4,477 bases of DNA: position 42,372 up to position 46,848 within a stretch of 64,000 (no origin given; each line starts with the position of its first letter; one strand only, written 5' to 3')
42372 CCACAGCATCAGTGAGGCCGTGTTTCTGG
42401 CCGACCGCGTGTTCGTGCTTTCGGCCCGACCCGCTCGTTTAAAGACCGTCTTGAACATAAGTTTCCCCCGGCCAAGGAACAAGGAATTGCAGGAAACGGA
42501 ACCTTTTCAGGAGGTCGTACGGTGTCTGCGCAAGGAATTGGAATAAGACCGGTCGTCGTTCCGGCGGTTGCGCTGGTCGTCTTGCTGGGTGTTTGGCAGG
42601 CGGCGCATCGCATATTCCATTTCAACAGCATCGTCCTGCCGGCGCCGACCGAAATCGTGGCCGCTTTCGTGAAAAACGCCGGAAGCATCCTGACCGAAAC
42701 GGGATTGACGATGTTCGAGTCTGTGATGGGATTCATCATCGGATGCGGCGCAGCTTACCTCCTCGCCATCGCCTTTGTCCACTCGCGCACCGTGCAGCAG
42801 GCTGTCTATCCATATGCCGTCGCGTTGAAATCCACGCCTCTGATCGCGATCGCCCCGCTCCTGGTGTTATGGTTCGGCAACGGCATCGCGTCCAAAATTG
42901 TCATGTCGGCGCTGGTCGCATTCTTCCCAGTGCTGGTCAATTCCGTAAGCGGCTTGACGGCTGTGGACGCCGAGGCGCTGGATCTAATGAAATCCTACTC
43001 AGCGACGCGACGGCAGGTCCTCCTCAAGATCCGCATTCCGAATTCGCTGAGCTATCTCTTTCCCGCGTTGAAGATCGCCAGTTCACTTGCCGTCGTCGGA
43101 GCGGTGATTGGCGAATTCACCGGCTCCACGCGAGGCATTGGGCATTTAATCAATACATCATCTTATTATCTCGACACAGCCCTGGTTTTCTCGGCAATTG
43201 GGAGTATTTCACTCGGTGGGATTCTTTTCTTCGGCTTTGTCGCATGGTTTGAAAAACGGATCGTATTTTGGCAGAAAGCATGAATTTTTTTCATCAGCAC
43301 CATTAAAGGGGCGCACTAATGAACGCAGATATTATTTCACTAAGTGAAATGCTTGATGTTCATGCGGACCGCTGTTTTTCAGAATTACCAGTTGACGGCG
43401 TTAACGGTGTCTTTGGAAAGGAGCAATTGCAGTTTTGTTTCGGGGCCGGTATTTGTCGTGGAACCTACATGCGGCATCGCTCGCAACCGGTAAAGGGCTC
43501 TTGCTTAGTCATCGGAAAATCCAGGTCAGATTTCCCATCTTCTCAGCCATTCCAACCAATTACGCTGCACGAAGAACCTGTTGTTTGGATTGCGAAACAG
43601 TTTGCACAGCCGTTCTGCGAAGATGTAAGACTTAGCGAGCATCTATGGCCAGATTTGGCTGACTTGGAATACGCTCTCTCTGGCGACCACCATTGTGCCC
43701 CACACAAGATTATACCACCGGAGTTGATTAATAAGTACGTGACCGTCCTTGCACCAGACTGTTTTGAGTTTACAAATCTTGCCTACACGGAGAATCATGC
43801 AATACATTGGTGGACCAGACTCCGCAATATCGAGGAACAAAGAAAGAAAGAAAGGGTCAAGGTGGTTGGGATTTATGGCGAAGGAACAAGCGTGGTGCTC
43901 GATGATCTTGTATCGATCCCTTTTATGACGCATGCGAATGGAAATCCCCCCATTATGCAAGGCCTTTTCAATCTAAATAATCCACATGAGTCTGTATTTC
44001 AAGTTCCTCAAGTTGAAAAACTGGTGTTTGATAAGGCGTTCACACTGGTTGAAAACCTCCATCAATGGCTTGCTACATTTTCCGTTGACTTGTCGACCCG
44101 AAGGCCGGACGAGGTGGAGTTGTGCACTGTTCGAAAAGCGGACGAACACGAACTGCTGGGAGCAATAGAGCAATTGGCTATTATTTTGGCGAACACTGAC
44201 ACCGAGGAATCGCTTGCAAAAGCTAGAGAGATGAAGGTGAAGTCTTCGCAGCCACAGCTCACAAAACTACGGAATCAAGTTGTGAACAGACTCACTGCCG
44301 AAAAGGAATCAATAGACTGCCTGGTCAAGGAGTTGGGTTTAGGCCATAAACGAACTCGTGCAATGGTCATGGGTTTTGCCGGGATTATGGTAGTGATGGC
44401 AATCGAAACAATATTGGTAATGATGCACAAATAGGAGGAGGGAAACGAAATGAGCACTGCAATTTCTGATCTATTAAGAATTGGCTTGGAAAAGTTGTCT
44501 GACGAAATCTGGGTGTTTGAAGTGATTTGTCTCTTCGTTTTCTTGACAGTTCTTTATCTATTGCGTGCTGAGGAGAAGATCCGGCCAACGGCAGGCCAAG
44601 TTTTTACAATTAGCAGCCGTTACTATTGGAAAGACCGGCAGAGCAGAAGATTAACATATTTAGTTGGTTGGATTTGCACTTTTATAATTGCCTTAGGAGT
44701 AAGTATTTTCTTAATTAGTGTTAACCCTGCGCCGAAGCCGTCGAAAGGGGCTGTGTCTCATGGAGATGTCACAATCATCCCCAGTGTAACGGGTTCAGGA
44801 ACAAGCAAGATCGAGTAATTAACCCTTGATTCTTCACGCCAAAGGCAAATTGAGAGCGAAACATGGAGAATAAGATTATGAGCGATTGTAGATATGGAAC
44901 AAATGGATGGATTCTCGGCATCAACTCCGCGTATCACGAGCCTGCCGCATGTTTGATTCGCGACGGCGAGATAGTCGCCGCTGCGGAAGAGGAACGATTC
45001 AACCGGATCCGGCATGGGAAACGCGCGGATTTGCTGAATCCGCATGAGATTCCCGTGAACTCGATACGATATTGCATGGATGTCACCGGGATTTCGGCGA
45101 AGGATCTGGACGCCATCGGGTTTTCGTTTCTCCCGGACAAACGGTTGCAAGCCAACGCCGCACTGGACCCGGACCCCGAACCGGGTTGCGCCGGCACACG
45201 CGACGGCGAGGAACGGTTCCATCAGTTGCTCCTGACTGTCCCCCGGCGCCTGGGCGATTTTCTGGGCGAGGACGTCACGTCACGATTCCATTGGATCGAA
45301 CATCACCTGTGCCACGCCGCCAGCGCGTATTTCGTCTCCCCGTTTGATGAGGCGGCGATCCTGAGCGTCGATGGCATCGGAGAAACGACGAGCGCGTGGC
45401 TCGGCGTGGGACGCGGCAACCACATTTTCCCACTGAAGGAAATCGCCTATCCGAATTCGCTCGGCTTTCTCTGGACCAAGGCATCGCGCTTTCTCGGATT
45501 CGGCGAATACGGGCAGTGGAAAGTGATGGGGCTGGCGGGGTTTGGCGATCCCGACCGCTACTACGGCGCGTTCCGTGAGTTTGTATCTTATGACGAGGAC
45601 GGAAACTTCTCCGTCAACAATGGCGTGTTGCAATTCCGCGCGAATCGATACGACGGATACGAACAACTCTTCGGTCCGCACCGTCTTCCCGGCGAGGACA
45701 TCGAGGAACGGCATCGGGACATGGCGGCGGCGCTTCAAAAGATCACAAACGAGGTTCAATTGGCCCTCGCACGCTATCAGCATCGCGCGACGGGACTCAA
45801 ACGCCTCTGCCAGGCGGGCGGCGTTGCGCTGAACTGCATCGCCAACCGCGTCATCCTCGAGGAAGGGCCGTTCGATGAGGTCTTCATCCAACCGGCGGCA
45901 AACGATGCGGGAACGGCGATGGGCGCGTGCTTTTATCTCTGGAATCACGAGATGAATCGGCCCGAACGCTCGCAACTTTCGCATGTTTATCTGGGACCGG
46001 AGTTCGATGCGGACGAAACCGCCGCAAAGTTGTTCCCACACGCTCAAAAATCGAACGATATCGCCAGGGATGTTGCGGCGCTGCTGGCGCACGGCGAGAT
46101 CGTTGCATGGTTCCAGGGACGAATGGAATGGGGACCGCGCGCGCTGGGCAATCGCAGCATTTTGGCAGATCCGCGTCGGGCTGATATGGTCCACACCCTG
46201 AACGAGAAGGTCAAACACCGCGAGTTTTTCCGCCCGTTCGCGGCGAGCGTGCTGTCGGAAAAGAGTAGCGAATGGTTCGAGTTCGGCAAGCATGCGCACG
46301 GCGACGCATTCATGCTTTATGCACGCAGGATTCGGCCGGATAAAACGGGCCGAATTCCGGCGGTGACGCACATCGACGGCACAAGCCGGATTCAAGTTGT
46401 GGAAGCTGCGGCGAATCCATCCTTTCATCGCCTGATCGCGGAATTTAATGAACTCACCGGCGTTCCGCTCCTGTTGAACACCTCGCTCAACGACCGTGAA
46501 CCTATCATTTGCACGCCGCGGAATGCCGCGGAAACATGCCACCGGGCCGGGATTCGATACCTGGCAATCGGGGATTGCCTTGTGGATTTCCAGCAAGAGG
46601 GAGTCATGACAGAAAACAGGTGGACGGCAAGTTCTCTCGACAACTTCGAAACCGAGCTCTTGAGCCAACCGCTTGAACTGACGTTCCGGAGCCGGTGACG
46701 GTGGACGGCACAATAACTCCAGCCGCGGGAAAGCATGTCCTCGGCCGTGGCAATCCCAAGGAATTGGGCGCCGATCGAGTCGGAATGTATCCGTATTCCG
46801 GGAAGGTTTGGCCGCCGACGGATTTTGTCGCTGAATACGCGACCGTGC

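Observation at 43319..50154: Low-GC, integrase-associated cassette: carbamoyltransferase, kinase-like protein, radical SAM enzyme and DnaJ-type Cys-rich mini-protein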

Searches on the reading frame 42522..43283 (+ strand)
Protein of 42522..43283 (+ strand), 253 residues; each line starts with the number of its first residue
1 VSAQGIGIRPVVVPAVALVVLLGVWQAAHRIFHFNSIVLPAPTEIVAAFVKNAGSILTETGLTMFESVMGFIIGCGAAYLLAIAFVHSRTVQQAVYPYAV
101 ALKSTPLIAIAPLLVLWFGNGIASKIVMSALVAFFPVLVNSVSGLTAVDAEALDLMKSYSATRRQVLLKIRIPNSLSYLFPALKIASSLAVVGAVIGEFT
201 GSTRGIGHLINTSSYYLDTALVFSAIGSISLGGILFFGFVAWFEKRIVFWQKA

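Call 3: search_protein_families(library=pfam, proteins=[window:42522-43283:+], max_evalue=0.01)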
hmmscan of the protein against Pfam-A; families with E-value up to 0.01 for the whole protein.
window:42522-43283:+ (253 aa): 1 family
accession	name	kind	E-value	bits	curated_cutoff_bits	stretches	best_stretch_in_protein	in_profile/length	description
PF00528.27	BPD_transp_1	-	5.2e-29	101.7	26.4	1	76-247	7-182/184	Binding-protein-dependent transport system inner membrane component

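Call 43: search_protein_families(library=ncbifam, proteins=[window:42522-43283:+], max_evalue=0.001)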
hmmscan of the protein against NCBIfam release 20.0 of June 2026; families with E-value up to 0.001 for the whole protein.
window:42522-43283:+ (253 aa): 6 families
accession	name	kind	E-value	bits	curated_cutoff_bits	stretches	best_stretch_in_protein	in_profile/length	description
NF040733.1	ABC_perm_U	equivalog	7.6e-23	81.3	295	1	12-251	9-249/251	ABC transporter permease subunit SaoP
NF008470.0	PRK11365.1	equivalog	7.3e-21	74.7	347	1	12-250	12-252/263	aliphatic sulfonate ABC transporter permease SsuC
NF007545.0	PRK10160.1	equivalog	5.7e-18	65.3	342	1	10-235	23-255/275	taurine ABC transporter permease TauC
TIGR01183.1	ntrB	equivalog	5.1e-12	45.9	209.05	1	66-242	25-201/202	nitrate ABC transporter permease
NF008196.0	PRK10952.1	equivalog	3.2e-06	26.2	439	1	62-221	152-306/356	glycine betaine/L-proline ABC transporter permease ProW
TIGR03416.1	ABC_choXWV_perm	equivalog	0.00015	21.3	363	1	48-225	77-252/267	choline ABC transporter permease subunit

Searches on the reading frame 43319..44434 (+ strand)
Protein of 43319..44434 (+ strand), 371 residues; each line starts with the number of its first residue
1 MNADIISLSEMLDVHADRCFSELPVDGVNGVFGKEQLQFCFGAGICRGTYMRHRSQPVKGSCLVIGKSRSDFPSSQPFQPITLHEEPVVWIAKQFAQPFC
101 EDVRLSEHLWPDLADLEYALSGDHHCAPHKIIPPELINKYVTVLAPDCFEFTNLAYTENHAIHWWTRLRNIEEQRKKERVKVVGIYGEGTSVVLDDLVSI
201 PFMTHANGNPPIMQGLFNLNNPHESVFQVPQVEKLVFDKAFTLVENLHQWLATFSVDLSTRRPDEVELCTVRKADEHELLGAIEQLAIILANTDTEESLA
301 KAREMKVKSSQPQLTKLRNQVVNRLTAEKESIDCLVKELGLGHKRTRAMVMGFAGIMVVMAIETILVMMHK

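Call 3: search_protein_families(library=pfam, proteins=[window:43319-44434:+], max_evalue=0.01)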
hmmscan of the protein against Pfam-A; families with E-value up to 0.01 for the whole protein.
window:43319-44434:+ (371 aa): 0 families

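Call 5: search_protein_families(library=ncbifam, proteins=[window:43319-44434:+], max_evalue=1)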
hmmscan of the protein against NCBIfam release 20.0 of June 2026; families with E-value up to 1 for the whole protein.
window:43319-44434:+ (371 aa): 0 families

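Call 6: search_protein_families(library=padloc, proteins=[window:43319-44434:+], max_evalue=1)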
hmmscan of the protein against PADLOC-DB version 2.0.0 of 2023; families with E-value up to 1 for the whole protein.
window:43319-44434:+ (371 aa): 0 families

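Call 58: search_protein_families(library=phrogs, proteins=[window:43319-44434:+], max_evalue=0.01)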
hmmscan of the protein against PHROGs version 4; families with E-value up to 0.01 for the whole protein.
window:43319-44434:+ (371 aa): 0 families

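Call 59: list_cluster_members(proteins=[window:43319-44434:+, window:44450-44818:+, window:48964-49206:+, window:49282-50154:-, window:44863-46698:+])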
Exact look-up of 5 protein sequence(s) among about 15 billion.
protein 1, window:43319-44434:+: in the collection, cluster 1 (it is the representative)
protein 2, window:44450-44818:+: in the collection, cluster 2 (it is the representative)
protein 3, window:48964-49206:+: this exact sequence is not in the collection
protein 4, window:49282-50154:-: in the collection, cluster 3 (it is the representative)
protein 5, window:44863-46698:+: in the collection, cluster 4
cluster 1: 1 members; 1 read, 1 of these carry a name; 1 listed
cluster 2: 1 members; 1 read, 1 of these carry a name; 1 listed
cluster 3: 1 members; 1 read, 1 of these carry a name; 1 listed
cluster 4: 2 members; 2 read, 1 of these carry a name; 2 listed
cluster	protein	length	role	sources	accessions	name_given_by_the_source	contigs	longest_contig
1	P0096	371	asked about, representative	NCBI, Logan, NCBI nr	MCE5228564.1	hypothetical protein LLG95_03080 [bacterium] | hypothetical protein [bacterium]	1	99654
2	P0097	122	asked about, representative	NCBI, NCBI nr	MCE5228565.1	hypothetical protein LLG95_03085 [bacterium] | hypothetical protein [bacterium]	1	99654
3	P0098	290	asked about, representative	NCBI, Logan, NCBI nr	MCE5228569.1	site-specific integrase [bacterium]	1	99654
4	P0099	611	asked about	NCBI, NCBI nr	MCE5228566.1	carbamoyl transferase [bacterium]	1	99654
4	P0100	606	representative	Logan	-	-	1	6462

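Call 62: search_dna_similar(query=window:43319-44434:+, collection=phages, mode=protein, max_evalue=0.001, max_rows=10)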
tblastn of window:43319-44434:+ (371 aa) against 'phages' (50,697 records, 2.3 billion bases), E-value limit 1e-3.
No match.

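Call 106: search_solved_structures(query=window:43319-44434:+, max_evalue=1)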
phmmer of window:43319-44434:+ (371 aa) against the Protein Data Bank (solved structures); distinct sequences matched with E-value up to 1: 0.

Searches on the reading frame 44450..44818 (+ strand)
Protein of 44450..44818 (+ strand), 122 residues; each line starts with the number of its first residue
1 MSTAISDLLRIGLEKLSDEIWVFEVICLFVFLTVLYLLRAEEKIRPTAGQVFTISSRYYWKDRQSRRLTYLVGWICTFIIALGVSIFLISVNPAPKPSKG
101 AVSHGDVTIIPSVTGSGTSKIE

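Call 3: search_protein_families(library=pfam, proteins=[window:44450-44818:+], max_evalue=0.01)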
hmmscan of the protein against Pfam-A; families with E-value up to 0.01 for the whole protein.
window:44450-44818:+ (122 aa): 0 families

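Call 5: search_protein_families(library=ncbifam, proteins=[window:44450-44818:+], max_evalue=1)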
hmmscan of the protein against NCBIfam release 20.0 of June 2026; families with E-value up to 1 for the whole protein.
window:44450-44818:+ (122 aa): 0 families

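Call 6: search_protein_families(library=padloc, proteins=[window:44450-44818:+], max_evalue=1)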
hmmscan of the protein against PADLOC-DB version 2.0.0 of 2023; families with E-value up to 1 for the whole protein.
window:44450-44818:+ (122 aa): 0 families

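Call 58: search_protein_families(library=phrogs, proteins=[window:44450-44818:+], max_evalue=0.01)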
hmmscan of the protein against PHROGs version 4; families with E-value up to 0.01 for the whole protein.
window:44450-44818:+ (122 aa): 0 families

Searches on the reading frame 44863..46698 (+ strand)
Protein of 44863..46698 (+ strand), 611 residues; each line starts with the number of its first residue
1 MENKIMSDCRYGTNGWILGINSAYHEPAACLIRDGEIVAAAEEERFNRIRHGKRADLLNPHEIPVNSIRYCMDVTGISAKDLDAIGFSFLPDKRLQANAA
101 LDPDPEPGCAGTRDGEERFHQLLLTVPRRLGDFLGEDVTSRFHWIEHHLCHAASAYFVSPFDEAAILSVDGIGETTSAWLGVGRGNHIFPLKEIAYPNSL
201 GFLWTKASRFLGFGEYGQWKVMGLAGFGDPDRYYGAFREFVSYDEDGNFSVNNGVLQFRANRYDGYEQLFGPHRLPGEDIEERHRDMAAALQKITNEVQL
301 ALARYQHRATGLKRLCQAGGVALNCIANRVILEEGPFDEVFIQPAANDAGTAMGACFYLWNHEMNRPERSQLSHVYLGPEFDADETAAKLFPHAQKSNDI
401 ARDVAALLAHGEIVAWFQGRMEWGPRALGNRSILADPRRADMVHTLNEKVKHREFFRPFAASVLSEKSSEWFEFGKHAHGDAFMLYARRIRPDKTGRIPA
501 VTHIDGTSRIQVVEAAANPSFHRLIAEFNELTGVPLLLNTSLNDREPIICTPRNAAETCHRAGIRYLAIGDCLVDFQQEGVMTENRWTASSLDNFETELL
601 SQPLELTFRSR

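Call 3: search_protein_families(library=pfam, proteins=[window:44863-46698:+], max_evalue=0.01)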
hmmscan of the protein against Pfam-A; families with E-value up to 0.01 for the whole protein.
window:44863-46698:+ (611 aa): 2 families
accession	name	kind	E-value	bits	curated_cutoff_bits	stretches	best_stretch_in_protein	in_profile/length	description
PF16861.10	Carbam_trans_C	-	6e-65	218.4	27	1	405-574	1-168/170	Carbamoyltransferase C-terminus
PF02543.21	Carbam_trans_N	-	1.5e-53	182.9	24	1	17-356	2-345/346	Carbamoyltransferase N-terminus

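Call 5: search_protein_families(library=ncbifam, proteins=[window:44863-46698:+], max_evalue=1)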
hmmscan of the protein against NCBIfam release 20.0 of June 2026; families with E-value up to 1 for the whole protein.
window:44863-46698:+ (611 aa): 3 families
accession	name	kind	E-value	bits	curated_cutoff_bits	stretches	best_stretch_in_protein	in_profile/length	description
NF041651.1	nodul_NodU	equivalog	2.1e-49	168.8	1000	1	294-545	285-525/556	nodulation protein NodU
TIGR00143.1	hypF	equivalog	0.053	11.6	466.1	0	282-354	659-735/741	carbamoyltransferase HypF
NF047472.1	LA_3696_Nterm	subfamily_domain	0.09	12.7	32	1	124-142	3-21/51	LA_3696 family protein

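Call 6: search_protein_families(library=padloc, proteins=[window:44863-46698:+], max_evalue=1)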
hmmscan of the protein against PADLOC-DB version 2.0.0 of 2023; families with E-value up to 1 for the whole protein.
window:44863-46698:+ (611 aa): 0 families

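Call 40: search_solved_structures(query=window:44863-46698:+, max_evalue=0.001, show_alignments=1)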
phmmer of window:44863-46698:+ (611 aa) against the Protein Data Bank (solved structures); distinct sequences matched with E-value up to 0.001: 12.
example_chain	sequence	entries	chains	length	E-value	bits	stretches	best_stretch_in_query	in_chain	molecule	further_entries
7vzu_A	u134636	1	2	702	4.1e-97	329.3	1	24-575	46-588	GdmN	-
7vyj_A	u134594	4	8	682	5.7e-97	328.8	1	24-575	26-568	GdmN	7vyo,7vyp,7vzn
7vx0_A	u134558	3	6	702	6.3e-97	328.7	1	24-575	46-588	GdmN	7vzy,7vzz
7vzq_A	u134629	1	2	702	2.5e-96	326.7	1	24-575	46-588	GdmN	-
9s2t_A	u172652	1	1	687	1.2e-95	324.4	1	20-574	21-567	Decarbamoylnovobiocin carbamoyltransferase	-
7xb6_A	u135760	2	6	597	1.8e-84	287.5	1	24-575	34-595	Carbamoyltransferase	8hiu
3ver_A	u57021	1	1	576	2.6e-72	247.4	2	283-574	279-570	O-carbamoyltransferase TobZ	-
3vf4_A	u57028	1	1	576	7.6e-72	245.8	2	283-574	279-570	O-carbamoyltransferase TobZ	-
3vex_A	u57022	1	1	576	7.7e-72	245.8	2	283-574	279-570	O-carbamoyltransferase TobZ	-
3vf2_A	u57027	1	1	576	8.4e-72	245.7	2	283-574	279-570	O-carbamoyltransferase TobZ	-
3ven_A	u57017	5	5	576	1.6e-71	244.8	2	283-574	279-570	O-carbamoyltransferase TobZ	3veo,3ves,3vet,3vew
3vez_A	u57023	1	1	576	2.1e-71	244.4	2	283-574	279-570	O-carbamoyltransferase TobZ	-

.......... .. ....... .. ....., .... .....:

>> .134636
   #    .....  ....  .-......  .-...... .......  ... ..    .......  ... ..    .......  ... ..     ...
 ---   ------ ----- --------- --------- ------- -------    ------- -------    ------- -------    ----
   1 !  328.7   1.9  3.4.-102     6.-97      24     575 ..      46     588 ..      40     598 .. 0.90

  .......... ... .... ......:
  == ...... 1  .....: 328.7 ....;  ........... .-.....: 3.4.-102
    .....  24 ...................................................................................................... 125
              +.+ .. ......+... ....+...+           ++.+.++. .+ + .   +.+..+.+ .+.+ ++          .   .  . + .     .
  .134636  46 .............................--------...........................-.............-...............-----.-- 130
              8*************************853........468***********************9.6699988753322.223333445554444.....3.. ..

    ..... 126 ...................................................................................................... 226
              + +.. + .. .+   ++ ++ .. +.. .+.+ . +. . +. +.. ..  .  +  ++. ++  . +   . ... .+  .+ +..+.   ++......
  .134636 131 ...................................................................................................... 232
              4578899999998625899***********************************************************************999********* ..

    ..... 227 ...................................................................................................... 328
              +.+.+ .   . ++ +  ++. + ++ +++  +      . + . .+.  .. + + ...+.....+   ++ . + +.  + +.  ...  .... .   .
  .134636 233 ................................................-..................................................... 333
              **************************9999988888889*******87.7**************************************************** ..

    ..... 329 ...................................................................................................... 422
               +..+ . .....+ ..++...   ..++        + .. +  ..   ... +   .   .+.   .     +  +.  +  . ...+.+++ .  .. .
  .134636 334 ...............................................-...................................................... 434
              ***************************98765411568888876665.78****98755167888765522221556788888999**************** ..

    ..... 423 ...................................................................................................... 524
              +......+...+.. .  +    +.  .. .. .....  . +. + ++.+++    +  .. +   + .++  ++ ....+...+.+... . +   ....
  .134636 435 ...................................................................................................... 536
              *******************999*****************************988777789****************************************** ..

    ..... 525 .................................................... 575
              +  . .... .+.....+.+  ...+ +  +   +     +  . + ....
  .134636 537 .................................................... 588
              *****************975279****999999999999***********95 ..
